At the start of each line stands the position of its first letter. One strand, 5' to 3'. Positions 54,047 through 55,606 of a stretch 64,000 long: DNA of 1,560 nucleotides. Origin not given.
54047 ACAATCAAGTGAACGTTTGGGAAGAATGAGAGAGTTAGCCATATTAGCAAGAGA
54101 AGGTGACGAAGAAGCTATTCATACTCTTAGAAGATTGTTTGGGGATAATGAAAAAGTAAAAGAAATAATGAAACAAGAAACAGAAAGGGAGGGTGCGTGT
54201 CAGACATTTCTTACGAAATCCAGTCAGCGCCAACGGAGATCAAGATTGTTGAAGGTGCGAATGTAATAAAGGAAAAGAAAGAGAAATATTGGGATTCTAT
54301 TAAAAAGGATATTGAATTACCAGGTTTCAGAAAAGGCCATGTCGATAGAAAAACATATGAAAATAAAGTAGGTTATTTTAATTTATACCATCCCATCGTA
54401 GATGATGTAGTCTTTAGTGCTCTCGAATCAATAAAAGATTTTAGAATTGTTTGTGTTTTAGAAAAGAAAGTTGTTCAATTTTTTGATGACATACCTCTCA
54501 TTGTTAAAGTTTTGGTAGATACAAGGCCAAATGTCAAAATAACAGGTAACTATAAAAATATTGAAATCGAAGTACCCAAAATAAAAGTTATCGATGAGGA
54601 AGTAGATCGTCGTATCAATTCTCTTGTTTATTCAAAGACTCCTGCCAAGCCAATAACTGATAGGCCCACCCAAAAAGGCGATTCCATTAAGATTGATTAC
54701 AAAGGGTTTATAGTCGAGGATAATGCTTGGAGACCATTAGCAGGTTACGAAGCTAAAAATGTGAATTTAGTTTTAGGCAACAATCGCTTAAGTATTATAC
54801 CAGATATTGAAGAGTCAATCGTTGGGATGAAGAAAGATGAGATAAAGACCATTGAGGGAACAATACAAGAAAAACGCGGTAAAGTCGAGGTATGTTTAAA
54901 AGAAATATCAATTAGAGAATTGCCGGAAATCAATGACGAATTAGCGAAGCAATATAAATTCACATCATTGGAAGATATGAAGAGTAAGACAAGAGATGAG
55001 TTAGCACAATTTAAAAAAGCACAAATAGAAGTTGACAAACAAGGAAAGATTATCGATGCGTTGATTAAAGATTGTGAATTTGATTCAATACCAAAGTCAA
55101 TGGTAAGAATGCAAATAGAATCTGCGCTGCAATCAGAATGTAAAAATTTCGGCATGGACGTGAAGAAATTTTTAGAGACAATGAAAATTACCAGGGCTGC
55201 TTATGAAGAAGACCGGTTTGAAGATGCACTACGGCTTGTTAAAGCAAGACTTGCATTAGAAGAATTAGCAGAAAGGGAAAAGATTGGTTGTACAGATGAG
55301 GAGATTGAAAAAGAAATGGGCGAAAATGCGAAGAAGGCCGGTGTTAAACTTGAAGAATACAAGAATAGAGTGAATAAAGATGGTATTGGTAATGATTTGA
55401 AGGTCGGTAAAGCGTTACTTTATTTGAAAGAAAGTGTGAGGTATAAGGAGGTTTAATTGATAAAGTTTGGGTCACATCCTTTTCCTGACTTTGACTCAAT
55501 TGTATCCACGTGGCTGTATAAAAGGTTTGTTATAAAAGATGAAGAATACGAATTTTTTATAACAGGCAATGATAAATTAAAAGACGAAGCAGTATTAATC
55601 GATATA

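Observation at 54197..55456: Full-length trigger factor homologue encoded by the phage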

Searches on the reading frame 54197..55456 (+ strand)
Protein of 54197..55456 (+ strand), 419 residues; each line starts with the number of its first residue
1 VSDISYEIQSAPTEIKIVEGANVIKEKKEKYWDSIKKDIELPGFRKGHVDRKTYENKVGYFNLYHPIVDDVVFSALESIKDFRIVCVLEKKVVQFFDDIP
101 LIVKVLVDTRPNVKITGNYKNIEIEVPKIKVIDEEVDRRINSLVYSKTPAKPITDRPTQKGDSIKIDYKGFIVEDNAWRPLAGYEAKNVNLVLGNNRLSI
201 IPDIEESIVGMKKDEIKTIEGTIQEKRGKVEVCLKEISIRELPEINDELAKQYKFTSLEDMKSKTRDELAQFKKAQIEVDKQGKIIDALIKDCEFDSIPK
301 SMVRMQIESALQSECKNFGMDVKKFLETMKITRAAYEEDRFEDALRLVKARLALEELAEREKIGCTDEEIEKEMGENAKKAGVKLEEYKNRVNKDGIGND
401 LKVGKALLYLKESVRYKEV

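Call 3: search_protein_families(library=pfam, proteins=[window:54197-55456:+], max_evalue=10)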
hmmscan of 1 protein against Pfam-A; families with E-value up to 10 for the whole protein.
window:54197-55456:+ (419 aa): 7 families
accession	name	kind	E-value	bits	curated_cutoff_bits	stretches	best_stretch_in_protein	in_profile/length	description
PF05698.19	Trigger_C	-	4.2e-22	79.4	22.7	1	257-411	1-161/162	Bacterial trigger factor protein (TF) C-terminus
PF05697.18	Trigger_N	-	4.2e-17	63.2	22.2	1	13-143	13-144/144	Bacterial trigger factor protein (TF)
PF00254.34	FKBP_C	-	9.4e-06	26.3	21.1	1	157-228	4-72/94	FKBP-type peptidyl-prolyl cis-trans isomerase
PF16477.11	DUF5054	-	0.012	16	37.6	1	169-286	54-175/291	Domain of unknown function (DUF5054)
PF09312.16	SurA_N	-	0.047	14.3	30.8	1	348-397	51-99/118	SurA N-terminal domain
PF13026.12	DUF3887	-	0.13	13.4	31.8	1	246-296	21-72/91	Protein of unknown function (DUF3887)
PF20229.3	ChrB_N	-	0.26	11.6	23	1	311-393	78-153/159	Protein ChrB, N-terminal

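Call 4: search_protein_families(library=ncbifam, proteins=[window:54197-55456:+], max_evalue=10)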
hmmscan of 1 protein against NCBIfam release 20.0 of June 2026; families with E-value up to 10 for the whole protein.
window:54197-55456:+ (419 aa): 1 family
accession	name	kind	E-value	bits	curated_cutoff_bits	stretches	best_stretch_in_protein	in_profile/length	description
TIGR00115.1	tig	equivalog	2.2e-64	217.8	180.2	1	18-406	8-405/410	trigger factor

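Call 5: search_protein_families(library=phrogs, proteins=[window:54197-55456:+], max_evalue=10)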
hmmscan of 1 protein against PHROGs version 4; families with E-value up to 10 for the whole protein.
window:54197-55456:+ (419 aa): 2 families
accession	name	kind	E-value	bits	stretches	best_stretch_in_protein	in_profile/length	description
phrog_26774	-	unknown function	5.4e-33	115.3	1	14-380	14-381/435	-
phrog_1088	-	unknown function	0.14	13.4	1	330-362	39-71/79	-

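Call 9: search_dna_similar(query=window:54197-55456:+, collection=phages, mode=protein, max_rows=40, max_evalue=0.001)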
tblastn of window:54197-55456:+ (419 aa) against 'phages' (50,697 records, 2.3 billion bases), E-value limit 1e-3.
Records with a match: 26; places in all: 27; records where one place covers at least 80% of the query: 14.
Best place of each record, by identity: <60% 26.
By first word of the organism name: Bacteriophage 20; Staphylococcus 2; Listeria 1; Enterococcus 1; Salmonella 1; Escherichia 1.
By host as written in the record: - 20; Staphylococcus aureus 2; Listeria monocytogenes 1; Enterococcus faecalis 1; Salmonella enterica subsp. enterica serovar Kentucky 1; Escherichia coli ATCC 25922 1.
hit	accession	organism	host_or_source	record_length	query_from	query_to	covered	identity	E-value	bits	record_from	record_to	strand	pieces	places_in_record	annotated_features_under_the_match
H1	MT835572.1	Bacteriophage sp.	human fecal samples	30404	36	419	92%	30.1%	3e-23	108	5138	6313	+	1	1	record has no annotation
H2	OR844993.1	Staphylococcus phage SA 1306 Kay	Staphylococcus aureus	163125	29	418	93%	28.9%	1e-24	112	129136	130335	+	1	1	record has no annotation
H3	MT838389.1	Bacteriophage sp.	human fecal samples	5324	36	415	91%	29.0%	1e-20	100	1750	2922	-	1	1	record has no annotation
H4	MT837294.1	Bacteriophage sp.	human fecal samples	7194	29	410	91%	28.4%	2e-21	102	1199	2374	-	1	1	record has no annotation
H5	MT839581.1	Bacteriophage sp.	human fecal samples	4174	36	407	89%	28.4%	1e-20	100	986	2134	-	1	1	record has no annotation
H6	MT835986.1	Bacteriophage sp.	human fecal samples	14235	29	415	92%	27.1%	1e-24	112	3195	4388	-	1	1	record has no annotation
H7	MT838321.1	Bacteriophage sp.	human fecal samples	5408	20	401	91%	27.2%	1e-21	103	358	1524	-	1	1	record has no annotation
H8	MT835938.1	Bacteriophage sp.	human fecal samples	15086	29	414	92%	26.9%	9e-17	89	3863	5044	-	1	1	record has no annotation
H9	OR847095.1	Listeria phage LM 4-11-1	Listeria monocytogenes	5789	32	407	90%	27.2%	2e-19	97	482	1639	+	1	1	record has no annotation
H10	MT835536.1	Bacteriophage sp.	human fecal samples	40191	32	415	92%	26.6%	2e-17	91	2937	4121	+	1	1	record has no annotation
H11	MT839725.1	Bacteriophage sp.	human fecal samples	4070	32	415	92%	26.1%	9e-16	86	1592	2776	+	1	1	record has no annotation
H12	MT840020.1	Bacteriophage sp.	human fecal samples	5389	36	407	89%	26.8%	9e-18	92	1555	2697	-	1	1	record has no annotation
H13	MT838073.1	Bacteriophage sp.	human fecal samples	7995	29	415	92%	25.6%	3e-17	90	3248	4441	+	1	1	record has no annotation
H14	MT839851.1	Bacteriophage sp.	human fecal samples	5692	39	389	84%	27.8%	2e-18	94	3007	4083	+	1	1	record has no annotation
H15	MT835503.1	Bacteriophage sp.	human fecal samples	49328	32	339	74%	28.1%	2e-15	84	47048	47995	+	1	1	record has no annotation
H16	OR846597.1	Enterococcus phage Efs 1-1-1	Enterococcus faecalis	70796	23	318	71%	28.8%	8e-19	95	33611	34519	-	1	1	record has no annotation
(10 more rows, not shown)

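Call 12: find_encoding_contigs(protein=window:54197-55456:+, flank=10000, max_places=6)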
Protein window:54197-55456:+ (419 aa): no gene with exactly this product is on record in the collection.

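Call 13: find_homologous_proteins(query=window:54197-55456:+, max_evalue=0.00001)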
Query window:54197-55456:+ (419 aa): 1127 proteins with E <= 0.00001 among 8000 candidates; the best 120 are listed.
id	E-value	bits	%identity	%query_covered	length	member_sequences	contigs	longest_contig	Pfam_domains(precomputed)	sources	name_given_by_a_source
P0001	6.6e-266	899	100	100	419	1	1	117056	PF00254.35,PF05697.19,PF05698.20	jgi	jgi:trigger factor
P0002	8.3e-37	145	33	89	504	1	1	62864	PF00254.35,PF05697.19,PF05698.20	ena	-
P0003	1.5e-35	141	30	93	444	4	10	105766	PF00254.35,PF05697.19,PF05698.20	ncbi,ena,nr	ncbi:MAG: trigger factor [Clostridia bacterium]|nr:trigger factor [Clostridia bacterium]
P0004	2.8e-34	137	30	94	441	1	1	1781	PF00254.35,PF05697.19,PF05698.20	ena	-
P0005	1.7e-33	134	31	90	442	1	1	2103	PF00254.35,PF05697.19,PF05698.20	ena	-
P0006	7.6e-33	132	30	90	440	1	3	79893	PF00254.35,PF05697.19,PF05698.20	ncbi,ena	-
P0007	8.5e-33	132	30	90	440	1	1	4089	PF00254.35,PF05697.19,PF05698.20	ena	-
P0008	9.7e-33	132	29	97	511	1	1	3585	PF00254.35,PF05697.19,PF07382.17,PF05698.20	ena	-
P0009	9.7e-33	132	30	90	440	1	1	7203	PF00254.35,PF05697.19,PF05698.20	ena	-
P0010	1.1e-32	132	30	90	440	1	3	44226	PF00254.35,PF05697.19,PF05698.20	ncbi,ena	-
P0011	1.7e-32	131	30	90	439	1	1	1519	PF00254.35,PF05697.19,PF05698.20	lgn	-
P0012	3.3e-32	130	29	98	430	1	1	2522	PF00254.35,PF05697.19,PF05698.20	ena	-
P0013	3.4e-32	130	30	90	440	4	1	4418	PF00254.35,PF05697.19,PF05698.20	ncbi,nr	ncbi:MAG: trigger factor [Clostridia bacterium]|nr:trigger factor [Clostridia bacterium]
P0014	5.5e-32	129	31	97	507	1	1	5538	PF00254.35,PF05697.19,PF05698.20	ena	-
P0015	6.3e-32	129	30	90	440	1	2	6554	PF00254.35,PF05697.19,PF05698.20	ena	-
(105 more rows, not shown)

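Call 14: find_encoding_contigs(protein=P0001, flank=10000, max_places=3)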
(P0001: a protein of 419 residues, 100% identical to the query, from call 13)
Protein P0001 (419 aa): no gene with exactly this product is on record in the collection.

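Call 15: find_encoding_contigs(protein=P0002, flank=10000, max_places=3)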
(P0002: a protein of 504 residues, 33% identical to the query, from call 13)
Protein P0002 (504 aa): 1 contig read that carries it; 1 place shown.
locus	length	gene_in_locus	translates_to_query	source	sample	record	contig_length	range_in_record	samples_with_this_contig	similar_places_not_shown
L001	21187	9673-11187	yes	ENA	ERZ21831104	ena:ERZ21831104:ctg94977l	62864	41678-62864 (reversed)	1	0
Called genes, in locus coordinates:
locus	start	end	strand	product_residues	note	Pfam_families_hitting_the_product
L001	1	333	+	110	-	?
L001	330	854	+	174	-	PF01554:MatE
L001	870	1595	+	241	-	PF00899:ThiF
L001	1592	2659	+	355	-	PF00733:Asn_synthase (weak), PF02540:NAD_synthase (weak), PF03054:tRNA_Me_trans, PF06508:QueC (weak), PF24167:DUF7411 (faint), PF20259:tRNA_Me_trans_M, PF20258:tRNA_Me_trans_C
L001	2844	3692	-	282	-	-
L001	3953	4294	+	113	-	PF01245:Ribosomal_L19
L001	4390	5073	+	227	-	PF10502:Peptidase_S26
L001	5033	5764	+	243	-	PF03193:RsgA_GTPase (faint), PF01926:MMR_HSR1, PF02421:FeoB_N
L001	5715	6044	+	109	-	-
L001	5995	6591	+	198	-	PF01351:RNase_HII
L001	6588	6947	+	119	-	PF08378:NERD (weak), PF02021:UPF0102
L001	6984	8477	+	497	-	PF14821:Thr_synth_N, PF00291:PALP, PF24857:THR4_C (weak)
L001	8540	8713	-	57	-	PF07561:DUF1540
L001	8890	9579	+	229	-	PF00149:Metallophos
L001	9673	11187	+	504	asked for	PF05697:Trigger_N, PF00254:FKBP_C, PF05698:Trigger_C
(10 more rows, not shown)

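Call 16: find_related_loci(query=window:54197-55456:+, collection=viral_contigs, flank=10000)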
Query window:54197-55456:+ (419 aa) in viral_contigs; peptide patterns used: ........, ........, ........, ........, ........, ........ (x = any residue, [..] = any of these).
12 stretches matched a pattern, but none encodes a relative of the query by tblastn (E <= 1e-3).

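Call 25: search_solved_structures(query=window:54197-55456:+, max_evalue=0.001, show_alignments=3)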
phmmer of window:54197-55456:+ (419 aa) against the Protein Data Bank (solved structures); distinct sequences matched with E-value up to 0.001: 6.
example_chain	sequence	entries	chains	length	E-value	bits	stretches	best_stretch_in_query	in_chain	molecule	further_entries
6j0a_Q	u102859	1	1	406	1.6e-13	53.5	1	15-392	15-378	Trigger factor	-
3gu0_A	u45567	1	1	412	2.2e-13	53.1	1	15-392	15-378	Trigger factor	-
3gty_X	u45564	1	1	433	2.6e-13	52.9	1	15-392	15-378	Trigger factor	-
1t11_A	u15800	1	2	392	1.1e-12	50.8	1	33-371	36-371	Trigger factor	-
2d3o_1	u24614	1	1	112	0.00065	21.9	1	13-63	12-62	Trigger Factor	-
2aar_7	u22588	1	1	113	0.00069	21.9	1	13-63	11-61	Trigger Factor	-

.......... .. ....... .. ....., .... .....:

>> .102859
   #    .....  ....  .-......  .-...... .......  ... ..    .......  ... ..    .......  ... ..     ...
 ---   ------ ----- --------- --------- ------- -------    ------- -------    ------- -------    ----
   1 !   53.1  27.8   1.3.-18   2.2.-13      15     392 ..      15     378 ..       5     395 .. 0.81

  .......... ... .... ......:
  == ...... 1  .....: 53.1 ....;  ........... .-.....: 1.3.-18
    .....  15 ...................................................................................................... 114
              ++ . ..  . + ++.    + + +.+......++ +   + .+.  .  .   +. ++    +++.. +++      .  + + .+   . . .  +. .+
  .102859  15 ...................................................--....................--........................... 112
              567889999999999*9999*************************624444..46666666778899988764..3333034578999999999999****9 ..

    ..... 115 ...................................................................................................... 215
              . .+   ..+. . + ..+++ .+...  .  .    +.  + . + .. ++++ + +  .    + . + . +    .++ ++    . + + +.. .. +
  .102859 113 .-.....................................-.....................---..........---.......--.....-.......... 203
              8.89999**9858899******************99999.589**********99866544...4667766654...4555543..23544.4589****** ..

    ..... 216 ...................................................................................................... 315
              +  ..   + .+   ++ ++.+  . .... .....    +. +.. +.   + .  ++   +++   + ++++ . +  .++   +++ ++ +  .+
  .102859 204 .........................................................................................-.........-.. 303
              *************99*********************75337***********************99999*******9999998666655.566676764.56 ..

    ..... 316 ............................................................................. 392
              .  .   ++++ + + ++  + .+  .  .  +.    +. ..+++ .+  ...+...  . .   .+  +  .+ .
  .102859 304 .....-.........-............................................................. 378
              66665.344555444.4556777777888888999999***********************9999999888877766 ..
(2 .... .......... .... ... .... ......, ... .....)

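Call 37: search_protein_representatives(protein=window:54197-55453:+)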
Query: 419 residues. Proteins with E-value up to 0.001 (for the whole library): 8727; up to 1e-10: 3247; up to 1e-30: 20. The best 150 are listed.
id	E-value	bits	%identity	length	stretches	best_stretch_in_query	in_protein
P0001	2.1e-266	899.3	100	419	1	1-419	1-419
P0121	1.9e-43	165.3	33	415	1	9-414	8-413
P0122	1.5e-40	155.8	28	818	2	21-410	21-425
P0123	1.7e-40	155.6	32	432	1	12-417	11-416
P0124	8.3e-39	150.0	30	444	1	20-415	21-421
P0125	3.0e-37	144.9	31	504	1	13-414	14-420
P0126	6.9e-35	137.1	26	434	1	10-418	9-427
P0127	3.8e-34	134.7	30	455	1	24-413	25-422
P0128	1.3e-33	132.9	28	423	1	4-412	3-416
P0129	1.2e-32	129.8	32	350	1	98-418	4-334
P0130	2.8e-32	128.6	32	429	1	25-389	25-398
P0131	3.9e-32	128.1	26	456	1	19-418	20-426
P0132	7.2e-32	127.2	35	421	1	13-414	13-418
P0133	1.0e-31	126.7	28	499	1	12-413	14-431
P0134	1.6e-31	126.1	31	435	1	13-407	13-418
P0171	3.8e-27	111.6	29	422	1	9-407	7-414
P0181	1.3e-26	109.9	30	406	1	10-372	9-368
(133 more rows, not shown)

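Call 39: predict_structure(alignment_id=A2)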
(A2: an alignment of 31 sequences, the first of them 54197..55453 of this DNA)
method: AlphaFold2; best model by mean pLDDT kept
length: 419 residues; sequences in the alignment: 31
mean_pLDDT: 89.4   pTM: 0.69
mean pLDDT of the five models: 89.4, 88.2, 87.0, 86.5, 85.5
residues with pLDDT >= 90: 264; 70-90: 142; 50-70: 13; < 50: 0
segments of 3 or more residues with pLDDT < 50: none
pLDDT, mean of each block of 10 residues (from residue 1): 56 84 90 92 91 90 89 85 83 85 90 90 89 92 85 89 91 90 88 81 87 92 87 91 86 90 94 93 95 93 94 92 92 94 96 96 94 93 91 90 95 90
secondary structure, 60 per line:
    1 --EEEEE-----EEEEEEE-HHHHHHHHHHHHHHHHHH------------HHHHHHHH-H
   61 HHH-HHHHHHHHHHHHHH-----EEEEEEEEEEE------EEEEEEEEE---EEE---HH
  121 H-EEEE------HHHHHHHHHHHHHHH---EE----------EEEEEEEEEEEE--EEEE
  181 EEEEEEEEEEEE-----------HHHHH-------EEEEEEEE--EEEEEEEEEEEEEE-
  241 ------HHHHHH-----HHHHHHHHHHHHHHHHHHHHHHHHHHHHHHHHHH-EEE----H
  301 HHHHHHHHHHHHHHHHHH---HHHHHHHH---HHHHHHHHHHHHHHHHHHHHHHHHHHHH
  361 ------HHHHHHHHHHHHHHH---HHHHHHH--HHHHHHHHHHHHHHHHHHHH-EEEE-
elements in order: E3-7 E13-19 H21-38 H51-58 H60-63 H65-78 E84-94 E101-109 E113-115 E123-126 H133-147 E163-174 E177-192 H204-208 E216-223 E226-239 H247-252 H258-291 E293-295 H300-318 H322-329 H333-360 H367-381 H385-391 H394-413 E415-418

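Call 40: find_encoding_contigs(protein=P0121, flank=10000, max_places=4)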
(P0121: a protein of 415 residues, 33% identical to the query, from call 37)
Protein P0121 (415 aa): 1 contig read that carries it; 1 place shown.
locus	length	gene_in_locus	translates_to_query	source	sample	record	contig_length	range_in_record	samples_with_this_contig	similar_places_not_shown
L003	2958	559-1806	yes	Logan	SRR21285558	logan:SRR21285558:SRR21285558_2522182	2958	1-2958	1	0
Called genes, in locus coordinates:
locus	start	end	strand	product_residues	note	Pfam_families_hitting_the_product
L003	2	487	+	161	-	?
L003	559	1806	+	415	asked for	PF05697:Trigger_N, PF00254:FKBP_C, PF05698:Trigger_C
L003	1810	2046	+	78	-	-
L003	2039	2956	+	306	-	?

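Call 41: find_encoding_contigs(protein=P0123, flank=10000, max_places=4)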
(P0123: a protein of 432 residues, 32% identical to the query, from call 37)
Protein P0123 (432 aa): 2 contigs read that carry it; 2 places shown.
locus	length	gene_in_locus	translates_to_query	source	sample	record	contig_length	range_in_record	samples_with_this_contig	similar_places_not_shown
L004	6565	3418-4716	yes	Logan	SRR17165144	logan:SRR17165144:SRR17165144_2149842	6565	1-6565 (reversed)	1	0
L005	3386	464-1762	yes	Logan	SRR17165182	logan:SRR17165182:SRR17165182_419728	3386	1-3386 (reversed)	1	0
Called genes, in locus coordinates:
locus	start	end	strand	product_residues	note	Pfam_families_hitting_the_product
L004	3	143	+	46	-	?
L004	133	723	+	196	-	-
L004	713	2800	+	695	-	-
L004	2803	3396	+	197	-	PF13238:AAA_18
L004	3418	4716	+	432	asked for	PF05697:Trigger_N, PF00254:FKBP_C, PF05698:Trigger_C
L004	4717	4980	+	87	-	-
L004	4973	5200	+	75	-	-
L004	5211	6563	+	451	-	?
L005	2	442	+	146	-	?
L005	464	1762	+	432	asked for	PF05697:Trigger_N, PF00254:FKBP_C, PF05698:Trigger_C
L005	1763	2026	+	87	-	-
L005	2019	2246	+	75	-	-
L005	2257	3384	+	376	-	?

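Call 42: find_encoding_contigs(protein=P0124, flank=10000, max_places=3)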
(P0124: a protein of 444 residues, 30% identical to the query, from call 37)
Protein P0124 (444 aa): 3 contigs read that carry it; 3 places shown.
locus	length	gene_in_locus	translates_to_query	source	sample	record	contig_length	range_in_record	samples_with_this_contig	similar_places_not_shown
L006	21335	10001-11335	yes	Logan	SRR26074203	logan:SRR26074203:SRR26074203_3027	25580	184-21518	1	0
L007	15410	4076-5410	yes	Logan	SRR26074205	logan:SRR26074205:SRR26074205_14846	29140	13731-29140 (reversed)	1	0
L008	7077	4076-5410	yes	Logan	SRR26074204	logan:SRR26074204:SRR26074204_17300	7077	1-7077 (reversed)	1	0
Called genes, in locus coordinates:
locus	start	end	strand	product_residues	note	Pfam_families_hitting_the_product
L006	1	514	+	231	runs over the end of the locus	?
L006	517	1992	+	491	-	PF24308:DUF7487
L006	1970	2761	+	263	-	-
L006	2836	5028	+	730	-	PF13476:AAA_23, PF13558:SbcC_Walker_B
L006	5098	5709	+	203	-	-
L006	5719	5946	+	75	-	-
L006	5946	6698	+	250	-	PF12705:PDDEXK_1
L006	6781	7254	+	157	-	PF00156:Pribosyltran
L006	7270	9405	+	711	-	-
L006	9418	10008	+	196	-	PF13238:AAA_18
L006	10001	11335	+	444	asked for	PF05697:Trigger_N, PF00254:FKBP_C, PF05698:Trigger_C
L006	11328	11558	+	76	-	-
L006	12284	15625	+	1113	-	PF02811:PHP, PF07733:DNA_pol3_alpha, PF17657:DNA_pol3_finger, PF14579:HHH_6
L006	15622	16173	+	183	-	PF22769:DCD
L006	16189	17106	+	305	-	PF07063:HGLS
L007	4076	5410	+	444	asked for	PF05697:Trigger_N, PF00254:FKBP_C, PF05698:Trigger_C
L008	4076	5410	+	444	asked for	PF05697:Trigger_N, PF00254:FKBP_C, PF05698:Trigger_C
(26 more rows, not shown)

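Call 43: find_encoding_contigs(protein=P0126, flank=10000, max_places=3)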
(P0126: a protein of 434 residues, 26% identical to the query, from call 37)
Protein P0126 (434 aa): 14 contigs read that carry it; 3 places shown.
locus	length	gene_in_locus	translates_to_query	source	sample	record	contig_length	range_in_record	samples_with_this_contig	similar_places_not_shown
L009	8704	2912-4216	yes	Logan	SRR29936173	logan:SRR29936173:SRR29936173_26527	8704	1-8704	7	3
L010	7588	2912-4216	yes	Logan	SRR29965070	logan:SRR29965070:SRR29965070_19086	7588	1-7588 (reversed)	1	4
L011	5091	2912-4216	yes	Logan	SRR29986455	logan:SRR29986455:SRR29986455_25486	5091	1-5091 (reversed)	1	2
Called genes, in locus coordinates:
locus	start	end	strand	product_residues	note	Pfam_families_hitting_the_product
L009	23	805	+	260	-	PF12705:PDDEXK_1, PF01930:Cas_Cas4 (faint)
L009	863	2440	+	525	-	-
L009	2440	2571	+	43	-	-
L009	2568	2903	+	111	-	-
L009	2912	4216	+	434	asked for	PF05697:Trigger_N, PF00254:FKBP_C, PF05698:Trigger_C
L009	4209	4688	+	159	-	-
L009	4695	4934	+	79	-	-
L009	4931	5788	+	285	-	PF04055:Radical_SAM (faint)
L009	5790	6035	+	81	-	-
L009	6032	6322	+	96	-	-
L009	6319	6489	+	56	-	-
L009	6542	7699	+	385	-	PF02811:PHP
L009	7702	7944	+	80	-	-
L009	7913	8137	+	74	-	PF19883:DUF6356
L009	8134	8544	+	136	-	-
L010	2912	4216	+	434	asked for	PF05697:Trigger_N, PF00254:FKBP_C, PF05698:Trigger_C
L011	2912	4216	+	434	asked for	PF05697:Trigger_N, PF00254:FKBP_C, PF05698:Trigger_C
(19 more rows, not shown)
